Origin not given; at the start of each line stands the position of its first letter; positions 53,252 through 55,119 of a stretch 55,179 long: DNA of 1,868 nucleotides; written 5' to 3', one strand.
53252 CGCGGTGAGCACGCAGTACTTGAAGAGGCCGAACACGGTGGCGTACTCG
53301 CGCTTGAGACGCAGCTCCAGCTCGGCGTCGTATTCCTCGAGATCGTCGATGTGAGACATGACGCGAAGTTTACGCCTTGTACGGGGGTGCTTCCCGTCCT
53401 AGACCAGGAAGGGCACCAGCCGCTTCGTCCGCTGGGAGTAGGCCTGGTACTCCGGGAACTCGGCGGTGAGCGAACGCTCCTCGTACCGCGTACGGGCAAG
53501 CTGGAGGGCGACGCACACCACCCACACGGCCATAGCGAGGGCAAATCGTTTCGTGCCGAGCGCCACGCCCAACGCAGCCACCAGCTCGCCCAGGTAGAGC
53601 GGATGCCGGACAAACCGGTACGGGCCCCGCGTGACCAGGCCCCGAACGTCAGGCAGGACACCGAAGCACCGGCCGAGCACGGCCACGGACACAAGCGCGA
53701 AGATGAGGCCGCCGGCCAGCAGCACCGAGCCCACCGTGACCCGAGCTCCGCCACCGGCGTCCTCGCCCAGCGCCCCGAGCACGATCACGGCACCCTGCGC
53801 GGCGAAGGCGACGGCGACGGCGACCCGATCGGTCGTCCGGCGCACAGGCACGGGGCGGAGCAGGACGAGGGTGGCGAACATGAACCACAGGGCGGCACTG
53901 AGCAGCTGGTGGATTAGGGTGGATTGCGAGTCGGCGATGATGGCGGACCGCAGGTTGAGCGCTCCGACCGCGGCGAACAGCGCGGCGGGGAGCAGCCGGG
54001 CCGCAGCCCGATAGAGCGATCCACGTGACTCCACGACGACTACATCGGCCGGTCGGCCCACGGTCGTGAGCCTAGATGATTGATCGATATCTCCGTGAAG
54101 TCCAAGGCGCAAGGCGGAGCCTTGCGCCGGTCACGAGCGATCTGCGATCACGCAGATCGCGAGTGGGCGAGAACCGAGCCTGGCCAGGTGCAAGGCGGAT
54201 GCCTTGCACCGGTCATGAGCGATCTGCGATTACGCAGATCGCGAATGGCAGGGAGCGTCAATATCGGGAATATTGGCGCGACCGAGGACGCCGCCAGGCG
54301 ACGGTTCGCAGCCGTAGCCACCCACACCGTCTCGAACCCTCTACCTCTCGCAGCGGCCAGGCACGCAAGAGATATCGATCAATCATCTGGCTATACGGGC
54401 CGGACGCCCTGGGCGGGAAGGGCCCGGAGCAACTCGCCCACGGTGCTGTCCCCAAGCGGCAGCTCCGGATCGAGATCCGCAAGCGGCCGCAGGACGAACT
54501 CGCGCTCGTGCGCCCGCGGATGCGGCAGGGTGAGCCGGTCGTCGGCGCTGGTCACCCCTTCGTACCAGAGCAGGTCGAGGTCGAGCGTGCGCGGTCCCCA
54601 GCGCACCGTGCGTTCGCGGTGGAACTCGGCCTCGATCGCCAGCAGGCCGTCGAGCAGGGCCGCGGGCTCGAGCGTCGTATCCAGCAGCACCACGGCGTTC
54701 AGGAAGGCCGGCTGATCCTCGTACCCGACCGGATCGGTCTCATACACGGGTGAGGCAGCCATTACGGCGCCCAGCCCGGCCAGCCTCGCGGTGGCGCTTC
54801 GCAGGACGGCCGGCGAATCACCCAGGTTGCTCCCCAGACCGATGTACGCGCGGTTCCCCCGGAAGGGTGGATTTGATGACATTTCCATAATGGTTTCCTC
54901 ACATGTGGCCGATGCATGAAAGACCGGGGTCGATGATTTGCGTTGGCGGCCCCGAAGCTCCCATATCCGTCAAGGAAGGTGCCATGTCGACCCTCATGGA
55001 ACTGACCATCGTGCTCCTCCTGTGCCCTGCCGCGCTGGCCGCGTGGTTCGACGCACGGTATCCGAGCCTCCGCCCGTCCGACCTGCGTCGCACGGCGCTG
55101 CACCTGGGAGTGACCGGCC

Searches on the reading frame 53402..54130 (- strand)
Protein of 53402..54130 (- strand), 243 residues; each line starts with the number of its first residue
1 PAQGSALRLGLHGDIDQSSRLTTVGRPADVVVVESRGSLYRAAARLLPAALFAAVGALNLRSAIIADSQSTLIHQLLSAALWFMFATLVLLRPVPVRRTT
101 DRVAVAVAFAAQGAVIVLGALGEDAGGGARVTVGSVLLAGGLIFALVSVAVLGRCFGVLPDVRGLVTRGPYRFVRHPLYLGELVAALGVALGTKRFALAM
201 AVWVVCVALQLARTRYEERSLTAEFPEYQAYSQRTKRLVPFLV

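Call 71: search_protein_families(library=pfam, proteins=[window:53402-54130:-], max_evalue=0.0001)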
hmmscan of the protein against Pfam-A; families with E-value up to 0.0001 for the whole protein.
window:53402-54130:- (243 aa): 3 families
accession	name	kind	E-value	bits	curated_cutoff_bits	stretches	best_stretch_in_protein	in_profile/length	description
PF04191.18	PEMT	-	1.4e-13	51.6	25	1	130-224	2-101/105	Phospholipid methyltransferase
PF04140.19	ICMT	-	6.4e-08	33.4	24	1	163-222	33-94/95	Isoprenylcysteine carboxyl methyltransferase (ICMT) family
PF06966.17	DUF1295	-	7.9e-05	22.7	20.4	0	163-235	152-235/235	Protein of unknown function (DUF1295)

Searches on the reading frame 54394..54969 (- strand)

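Call 71: search_protein_families(library=pfam, proteins=[window:54394-54969:-], max_evalue=0.0001)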
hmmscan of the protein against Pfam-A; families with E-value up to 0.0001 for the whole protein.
window:54394-54969:- (192 aa): 1 family
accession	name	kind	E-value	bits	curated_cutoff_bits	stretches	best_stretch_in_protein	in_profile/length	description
PF01288.25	HPPK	-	6.4e-41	139.8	25.7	1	42-168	1-116/116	7,8-dihydro-6-hydroxymethylpterin-pyrophosphokinase (HPPK)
